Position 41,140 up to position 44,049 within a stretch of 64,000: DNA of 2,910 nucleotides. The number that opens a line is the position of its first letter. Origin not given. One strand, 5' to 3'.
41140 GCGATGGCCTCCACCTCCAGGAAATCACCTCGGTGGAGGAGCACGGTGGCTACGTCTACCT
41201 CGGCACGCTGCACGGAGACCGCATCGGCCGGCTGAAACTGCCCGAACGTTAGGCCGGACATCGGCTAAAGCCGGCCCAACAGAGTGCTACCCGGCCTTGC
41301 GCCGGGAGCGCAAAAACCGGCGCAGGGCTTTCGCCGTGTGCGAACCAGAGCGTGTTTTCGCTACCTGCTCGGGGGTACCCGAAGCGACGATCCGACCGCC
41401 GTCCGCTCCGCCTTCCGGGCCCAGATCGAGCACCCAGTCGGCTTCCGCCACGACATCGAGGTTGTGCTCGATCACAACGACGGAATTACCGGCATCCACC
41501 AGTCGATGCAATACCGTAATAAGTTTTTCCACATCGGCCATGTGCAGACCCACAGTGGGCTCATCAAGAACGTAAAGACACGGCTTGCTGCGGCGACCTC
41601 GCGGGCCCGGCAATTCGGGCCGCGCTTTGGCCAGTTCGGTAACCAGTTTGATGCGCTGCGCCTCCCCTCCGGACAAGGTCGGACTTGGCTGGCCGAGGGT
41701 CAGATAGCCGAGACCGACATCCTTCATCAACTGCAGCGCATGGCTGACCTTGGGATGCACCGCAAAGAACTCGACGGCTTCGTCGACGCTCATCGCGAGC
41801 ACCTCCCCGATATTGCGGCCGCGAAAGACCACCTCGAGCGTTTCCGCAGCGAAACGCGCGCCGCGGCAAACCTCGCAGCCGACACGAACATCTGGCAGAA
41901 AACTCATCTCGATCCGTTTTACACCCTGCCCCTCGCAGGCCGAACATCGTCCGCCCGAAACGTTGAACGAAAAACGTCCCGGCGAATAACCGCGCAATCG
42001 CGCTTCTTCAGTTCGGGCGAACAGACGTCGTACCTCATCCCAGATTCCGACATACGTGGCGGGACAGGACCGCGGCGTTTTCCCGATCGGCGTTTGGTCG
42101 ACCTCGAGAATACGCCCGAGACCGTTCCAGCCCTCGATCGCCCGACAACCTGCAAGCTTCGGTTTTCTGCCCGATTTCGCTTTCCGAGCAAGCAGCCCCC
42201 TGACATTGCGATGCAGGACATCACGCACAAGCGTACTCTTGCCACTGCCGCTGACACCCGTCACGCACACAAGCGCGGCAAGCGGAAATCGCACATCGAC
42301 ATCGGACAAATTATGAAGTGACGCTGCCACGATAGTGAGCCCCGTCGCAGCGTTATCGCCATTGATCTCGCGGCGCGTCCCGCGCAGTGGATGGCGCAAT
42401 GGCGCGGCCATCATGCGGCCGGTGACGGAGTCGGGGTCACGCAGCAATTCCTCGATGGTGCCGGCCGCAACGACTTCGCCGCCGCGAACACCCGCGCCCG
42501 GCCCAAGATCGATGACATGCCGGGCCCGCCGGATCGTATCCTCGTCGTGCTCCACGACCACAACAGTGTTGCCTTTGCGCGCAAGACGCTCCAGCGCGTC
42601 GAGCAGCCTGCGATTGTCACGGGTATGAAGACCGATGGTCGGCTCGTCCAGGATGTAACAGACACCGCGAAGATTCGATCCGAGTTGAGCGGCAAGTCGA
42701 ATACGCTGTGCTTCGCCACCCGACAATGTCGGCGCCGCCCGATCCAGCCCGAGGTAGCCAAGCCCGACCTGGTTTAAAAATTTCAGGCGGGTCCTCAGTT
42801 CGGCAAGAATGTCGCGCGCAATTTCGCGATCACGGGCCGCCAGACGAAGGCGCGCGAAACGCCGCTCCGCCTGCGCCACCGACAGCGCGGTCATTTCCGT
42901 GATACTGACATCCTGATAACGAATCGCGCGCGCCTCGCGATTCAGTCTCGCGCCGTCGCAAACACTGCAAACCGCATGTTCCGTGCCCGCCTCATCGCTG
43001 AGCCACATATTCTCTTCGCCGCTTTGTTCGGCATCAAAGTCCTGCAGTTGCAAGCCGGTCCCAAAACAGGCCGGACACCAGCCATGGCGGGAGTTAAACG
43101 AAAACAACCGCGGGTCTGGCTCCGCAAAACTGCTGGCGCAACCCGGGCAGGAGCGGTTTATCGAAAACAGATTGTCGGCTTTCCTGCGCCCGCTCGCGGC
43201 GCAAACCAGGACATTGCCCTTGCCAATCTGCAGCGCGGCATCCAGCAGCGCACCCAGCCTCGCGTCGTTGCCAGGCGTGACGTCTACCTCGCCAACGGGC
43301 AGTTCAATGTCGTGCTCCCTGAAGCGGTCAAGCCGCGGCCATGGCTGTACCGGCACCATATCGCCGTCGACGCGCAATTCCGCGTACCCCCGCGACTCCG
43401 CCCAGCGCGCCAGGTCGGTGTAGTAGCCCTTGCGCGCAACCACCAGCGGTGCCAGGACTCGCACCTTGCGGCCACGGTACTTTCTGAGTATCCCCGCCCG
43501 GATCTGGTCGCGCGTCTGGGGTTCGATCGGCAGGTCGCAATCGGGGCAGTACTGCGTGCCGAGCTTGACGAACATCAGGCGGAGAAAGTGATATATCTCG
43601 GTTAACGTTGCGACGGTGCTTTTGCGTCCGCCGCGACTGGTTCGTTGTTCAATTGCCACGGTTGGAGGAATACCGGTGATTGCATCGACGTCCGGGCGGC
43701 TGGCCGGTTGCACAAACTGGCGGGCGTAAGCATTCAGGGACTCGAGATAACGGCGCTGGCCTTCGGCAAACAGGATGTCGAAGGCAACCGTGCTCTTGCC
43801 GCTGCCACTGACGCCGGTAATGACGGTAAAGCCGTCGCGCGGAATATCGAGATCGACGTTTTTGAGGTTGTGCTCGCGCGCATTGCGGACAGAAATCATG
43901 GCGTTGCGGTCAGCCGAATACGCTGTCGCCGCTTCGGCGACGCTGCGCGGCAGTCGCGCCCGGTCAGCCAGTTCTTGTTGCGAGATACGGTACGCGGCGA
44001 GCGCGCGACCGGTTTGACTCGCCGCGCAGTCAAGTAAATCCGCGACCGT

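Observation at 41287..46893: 1868-aa single ORF encoding two complete UvrA units in tandem, with the second unit missing the segment between zinc modules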

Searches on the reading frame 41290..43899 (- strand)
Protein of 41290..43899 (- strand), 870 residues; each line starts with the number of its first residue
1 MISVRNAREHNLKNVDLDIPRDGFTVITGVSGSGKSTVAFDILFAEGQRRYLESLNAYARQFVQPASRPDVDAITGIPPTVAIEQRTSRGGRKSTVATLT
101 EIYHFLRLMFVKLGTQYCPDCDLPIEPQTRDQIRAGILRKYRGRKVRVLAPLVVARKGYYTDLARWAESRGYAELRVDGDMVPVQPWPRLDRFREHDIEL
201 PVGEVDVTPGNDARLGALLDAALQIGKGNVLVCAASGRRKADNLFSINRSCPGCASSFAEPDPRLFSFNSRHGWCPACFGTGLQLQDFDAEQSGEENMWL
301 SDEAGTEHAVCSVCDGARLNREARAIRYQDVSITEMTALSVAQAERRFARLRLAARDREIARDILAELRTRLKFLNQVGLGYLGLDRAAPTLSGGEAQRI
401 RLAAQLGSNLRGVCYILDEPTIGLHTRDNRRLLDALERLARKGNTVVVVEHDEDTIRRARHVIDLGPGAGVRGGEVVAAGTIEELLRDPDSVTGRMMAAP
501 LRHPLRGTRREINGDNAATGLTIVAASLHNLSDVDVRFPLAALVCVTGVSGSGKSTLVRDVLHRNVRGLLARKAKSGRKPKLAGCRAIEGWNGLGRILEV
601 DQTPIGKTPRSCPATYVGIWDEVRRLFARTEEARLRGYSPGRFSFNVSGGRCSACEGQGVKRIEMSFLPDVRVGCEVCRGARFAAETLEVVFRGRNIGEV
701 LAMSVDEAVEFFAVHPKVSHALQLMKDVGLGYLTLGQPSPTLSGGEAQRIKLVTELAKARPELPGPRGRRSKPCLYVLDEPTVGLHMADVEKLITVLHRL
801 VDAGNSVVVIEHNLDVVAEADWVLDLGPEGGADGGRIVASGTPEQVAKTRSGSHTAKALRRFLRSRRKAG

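Call 5: search_protein_families(library=pfam, proteins=[window:41290-43899:-], max_evalue=0.01)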
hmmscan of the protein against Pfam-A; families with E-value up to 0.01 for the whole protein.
window:41290-43899:- (870 aa): 23 families
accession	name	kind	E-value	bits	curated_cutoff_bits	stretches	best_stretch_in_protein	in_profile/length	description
PF17760.6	UvrA_inter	-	8.1e-26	90.5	23.3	1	128-232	1-105/109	UvrA interaction domain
PF00005.33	ABC_tran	-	1.1e-16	62.1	25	1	12-39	1-28/137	ABC transporter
PF02463.25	SMC_N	-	5.1e-10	39.6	40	0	8-50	11-52/220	RecF/RecN/SMC N terminal domain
PF13555.12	AAA_29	-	2.1e-09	37.4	27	1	10-38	10-38/61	P-loop containing region of AAA domain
PF13191.12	AAA_16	-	2.3e-08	35.2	32.6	1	542-567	25-50/167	AAA ATPase domain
PF13304.12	AAA_21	-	1.3e-07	32.4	27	0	398-449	244-296/304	AAA domain, putative AbiEii toxin, Type IV TA system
PF13401.12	AAA_22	-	3.4e-07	31.1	27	0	542-566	6-30/130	AAA domain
PF13476.12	AAA_23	-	1e-05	26.7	27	1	2-38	2-35/201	AAA domain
PF13481.12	AAA_25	-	1.4e-05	25.2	27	0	14-43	25-54/195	AAA domain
PF13671.12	AAA_33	-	1.6e-05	25.6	27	0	543-564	1-22/143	AAA domain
PF01443.25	Viral_helicase1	-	1.6e-05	25.2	21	0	545-583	2-43/228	Viral superfamily 1 RNA helicase core domain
PF13238.12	AAA_18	-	5.7e-05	24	29.4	0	544-564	1-21/128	AAA domain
PF20703.3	nSTAND1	-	7.2e-05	23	27.1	0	542-567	34-59/379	Novel STAND NTPase 1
PF13175.12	AAA_15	-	0.00014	22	32.1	0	2-47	6-50/374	AAA ATPase domain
PF05729.18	NACHT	-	0.00033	21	26.7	0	543-564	2-23/167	NACHT domain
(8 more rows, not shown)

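Call 6: search_protein_families(library=ncbifam, proteins=[window:41290-43899:-], max_evalue=0.01)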
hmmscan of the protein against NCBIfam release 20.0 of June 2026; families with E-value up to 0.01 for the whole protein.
window:41290-43899:- (870 aa): 181 families (the best 25 are shown)
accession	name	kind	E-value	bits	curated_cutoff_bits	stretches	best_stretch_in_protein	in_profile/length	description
NF001503.0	PRK00349.1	equivalog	0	1071.8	1147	2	307-863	405-941/943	excinuclease ABC subunit UvrA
TIGR00630.1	uvra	equivalog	0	1035.9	729.8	2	302-847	397-924/924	excinuclease ABC subunit UvrA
NF001885.0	PRK00635.1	equivalog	6.5e-173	577.2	3054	2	304-866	392-922/1809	excinuclease ABC subunit A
TIGR04521.1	ECF_ATPase_2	equivalog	2.4e-33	115.4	330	4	373-500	126-247/279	energy-coupling factor transporter ATPase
NF010068.0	PRK13548.1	equivalog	1.5e-32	112.8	261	2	699-849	98-233/261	heme ABC transporter ATP-binding protein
NF040873.1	AztA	equivalog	2.9e-31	108.5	220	4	373-465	102-191/191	zinc ABC transporter ATP-binding protein AztA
TIGR03608.1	L_ocin_972_ABC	subfamily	1.3e-30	106.4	254.85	2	370-465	114-206/206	putative bacteriocin export ABC transporter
TIGR04520.1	ECF_ATPase_1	equivalog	6.2e-29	101.3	315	3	375-502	121-240/269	energy-coupling factor transporter ATPase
TIGR02857.1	CydD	equivalog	6.7e-29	101.2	435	2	373-465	439-529/529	thiol reductant ABC exporter subunit CydD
TIGR02673.1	FtsE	equivalog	1.3e-28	100.2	264.85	4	374-461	121-205/214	cell division ATP-binding protein FtsE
TIGR03873.1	F420-0_ABC_ATP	hypoth_equivalog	7.2e-28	97.5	372.4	3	375-487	122-226/256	putative F420-0 ABC transporter ATP-binding protein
NF002981.0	PRK03695.1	equivalog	1.9e-26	92.9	281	2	385-487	124-226/253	vitamin B12 ABC transporter ATP-binding protein BtuD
TIGR01166.1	cbiO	subfamily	2e-24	86.1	211.8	2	378-454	115-188/190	cobalt ABC transporter, ATP-binding protein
NF010155.0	PRK13634.1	equivalog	3.7e-23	82.2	413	2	373-500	127-248/290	energy-coupling factor ABC transporter ATP-binding protein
NF010170.0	PRK13651.1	equivalog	7.3e-23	81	432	2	372-477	146-250/308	cobalt transporter ATP-binding subunit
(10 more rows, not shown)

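Call 63: search_solved_structures(query=window:41290-43899:-, max_evalue=1e-20)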
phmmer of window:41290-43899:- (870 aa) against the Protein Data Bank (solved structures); distinct sequences matched with E-value up to 1e-20: 11.
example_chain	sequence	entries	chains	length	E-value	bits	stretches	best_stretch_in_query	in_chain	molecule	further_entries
9gxk_A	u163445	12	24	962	1.1e-260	870.7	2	308-863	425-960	UvrABC system protein A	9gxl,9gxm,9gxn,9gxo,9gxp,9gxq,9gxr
9gxw_A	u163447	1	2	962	7.4e-260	867.9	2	308-863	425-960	UvrABC system protein A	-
9gxu_A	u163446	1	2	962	7.6e-260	867.9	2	308-863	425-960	UvrABC system protein A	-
2r6f_A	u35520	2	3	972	4.7e-254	848.7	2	309-865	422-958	Excinuclease ABC subunit A | Excinuclease ABC, A subunit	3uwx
3pih_A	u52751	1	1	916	1.9e-252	843.4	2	292-861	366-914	UvrABC system protein A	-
3zqj_A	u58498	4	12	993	1.8e-244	817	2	311-861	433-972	UVRABC SYSTEM PROTEIN A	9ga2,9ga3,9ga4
9ga5_A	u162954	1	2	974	2.2e-244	816.7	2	332-859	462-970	UvrABC system protein A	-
3ux8_A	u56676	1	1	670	4.8e-217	726.3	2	333-865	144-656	Excinuclease ABC, A subunit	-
6n9l_A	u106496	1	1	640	7.6e-209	699.1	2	330-861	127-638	UvrABC system protein A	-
2vf7_A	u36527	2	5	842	1.7e-179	602.1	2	310-864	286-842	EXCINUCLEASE ABC, SUBUNIT A. | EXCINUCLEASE ABC SUBUNIT A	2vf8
7sh1_A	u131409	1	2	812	4.1e-132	445.3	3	595-856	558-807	Excinuclease ABC subunit UvrA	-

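Call 78: predict_structure(alignment_id=A2)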
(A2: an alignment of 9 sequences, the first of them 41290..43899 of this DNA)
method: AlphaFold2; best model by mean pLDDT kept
length: 870 residues; sequences in the alignment: 9
mean_pLDDT: 72.9   pTM: 0.67
mean pLDDT of the five models: 72.9, 68.4, 67.8, 64.4, 59.6
residues with pLDDT >= 90: 63; 70-90: 514; 50-70: 179; < 50: 114
segments of 3 or more residues with pLDDT < 50: 52-75, 86-97, 155-157, 237-240, 288-307, 388-391, 469-473, 514-518, 606-610, 663-671, 761-769, 829-833
pLDDT, mean of each block of 10 residues (from residue 1): 66 71 82 56 59 42 34 52 46 43 79 85 89 88 89 59 82 85 81 71 90 91 88 66 85 83 66 68 56 38 45 75 84 82 85 79 80 81 61 60 64 75 71 84 84 84 70 68 88 76 56 55 79 82 84 77 87 61 84 83 52 61 89 90 80 77 41 67 86 89 84 85 83 68 68 70 41 82 74 83 85 85 75 65 85 77 68
secondary structure, 60 per line:
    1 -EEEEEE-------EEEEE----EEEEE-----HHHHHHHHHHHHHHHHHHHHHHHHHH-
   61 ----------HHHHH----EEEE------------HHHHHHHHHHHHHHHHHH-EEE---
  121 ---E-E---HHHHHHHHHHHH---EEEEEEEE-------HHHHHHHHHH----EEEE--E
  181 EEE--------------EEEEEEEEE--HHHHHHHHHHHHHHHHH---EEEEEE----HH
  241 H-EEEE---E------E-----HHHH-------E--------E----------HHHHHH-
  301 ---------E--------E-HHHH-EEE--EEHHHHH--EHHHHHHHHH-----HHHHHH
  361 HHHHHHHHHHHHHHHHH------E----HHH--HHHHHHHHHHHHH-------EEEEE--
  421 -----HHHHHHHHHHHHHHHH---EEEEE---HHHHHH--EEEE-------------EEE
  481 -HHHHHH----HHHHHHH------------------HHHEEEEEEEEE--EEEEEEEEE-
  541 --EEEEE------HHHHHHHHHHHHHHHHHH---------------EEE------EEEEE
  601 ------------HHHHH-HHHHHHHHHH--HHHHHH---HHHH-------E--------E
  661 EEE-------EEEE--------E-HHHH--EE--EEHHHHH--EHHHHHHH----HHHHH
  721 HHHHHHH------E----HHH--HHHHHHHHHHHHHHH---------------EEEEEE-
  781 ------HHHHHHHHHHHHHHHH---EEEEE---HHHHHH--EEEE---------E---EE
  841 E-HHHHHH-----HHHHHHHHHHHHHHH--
elements in order (helices of 4 or more, strands of 3 or more residues): E2-7 E15-19 E24-28 H34-59 H71-75 E80-83 H96-113 E115-117 H130-141 E145-152 H160-169 E174-177 E180-183 E198-206 H209-225 E229-234 E243-246 H263-266 H294-299 H321-324 E326-328 H333-337 H341-349 H355-377 H394-406 E414-418 H426-441 E445-449 H453-458 E461-464 E478-480 H482-487 H492-498 E520-528 E531-539 E543-547 H554-571 E587-589 E596-600 H613-617 H619-628 H631-636 H640-643 E660-663 E671-674 H685-688 H697-701 H705-711 H716-727 H744-758 E774-779 H787-802 E806-810 H814-819 E822-825 E839-841 H843-848 H854-868

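Call 85: search_protein_families(library=padloc, proteins=[window:41290-43899:-], max_evalue=1e-20)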
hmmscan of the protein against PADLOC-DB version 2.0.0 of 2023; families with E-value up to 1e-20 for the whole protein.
window:41290-43899:- (870 aa): 2 families
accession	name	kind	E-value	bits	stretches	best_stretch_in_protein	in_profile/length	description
PDLC04135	mad3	-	8.2e-88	293.4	2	8-494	9-365/374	mads_3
PDLC04140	mad8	-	6.1e-38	129.1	0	529-818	15-238/314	mads_8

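Call 92: fold_search(model_id=the predicted structure, library=pdb)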
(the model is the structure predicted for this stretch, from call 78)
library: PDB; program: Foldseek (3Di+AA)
matches with E <= 10: 1489; with E <= 0.001: 1075
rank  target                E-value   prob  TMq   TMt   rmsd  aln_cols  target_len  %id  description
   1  3uwx_A                1.2e-80  1.00  0.71  0.66  12.5       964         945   44  Crystal structure of UvrA-UvrB complex (released 2012-02-08)
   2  2r6f_A                9.3e-80  1.00  0.72  0.70   8.6       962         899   43  Crystal Structure of Bacillus stearothermophilus UvrA (released 2008-01-08)
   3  3zqj_A                2.6e-78  1.00  0.77  0.71   7.8       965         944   43  Mycobacterium tuberculosis UvrA (released 2011-06-22)
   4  3pih_A                6.5e-78  1.00  0.73  0.76   8.9       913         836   43  T. maritima UvrA in complex with fluorescein-modified DNA (released 2011-01-19)
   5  3zqj_D                2.0e-76  1.00  0.78  0.74   7.9       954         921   43  Mycobacterium tuberculosis UvrA (released 2011-06-22)
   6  3zqj_B                9.0e-76  1.00  0.77  0.74   7.2       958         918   43  Mycobacterium tuberculosis UvrA (released 2011-06-22)
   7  3zqj_C                3.6e-74  1.00  0.77  0.75   7.0       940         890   43  Mycobacterium tuberculosis UvrA (released 2011-06-22)
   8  3zqj_E                4.3e-73  1.00  0.77  0.73   7.7       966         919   43  Mycobacterium tuberculosis UvrA (released 2011-06-22)
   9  2r6f_B                5.9e-73  1.00  0.71  0.71   9.2       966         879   42  Crystal Structure of Bacillus stearothermophilus UvrA (released 2008-01-08)
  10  9gy7_A                6.2e-73  1.00  0.61  0.71  11.6       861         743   45  C. thermocellum UvrA-UvrB in complex with DNA with a fluorescein modification and AMPPNP (released 2025-12-24)
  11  9gxl_A                1.1e-71  1.00  0.70  0.86   5.3       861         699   44  C. thermocellum UvrA in complex with AMPPNP (basal conformation) (released 2025-12-24)
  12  9gxk_A                1.6e-70  1.00  0.70  0.86   5.3       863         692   44  C. thermocellum UvrA (basal conformation) (released 2025-12-24)
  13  9gxs_A                2.2e-70  1.00  0.67  0.73  13.3       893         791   43  C. thermocellum UvrA in complex with DNA with a fluorescein modification (basal conformation) (released 2025-12-24)
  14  9gxw_A                4.4e-69  1.00  0.67  0.72  12.9       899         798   43  C. thermocellum UvrA (K39A) in complex with DNA with a fluorescein modification and AMPPNP (basal conformation) (released 2025-12-24)
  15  9ga3_B                1.2e-68  1.00  0.69  0.72  10.2       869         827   48  MtUvrA2UvrB bound to damaged oligonucleotide (released 2025-04-23)
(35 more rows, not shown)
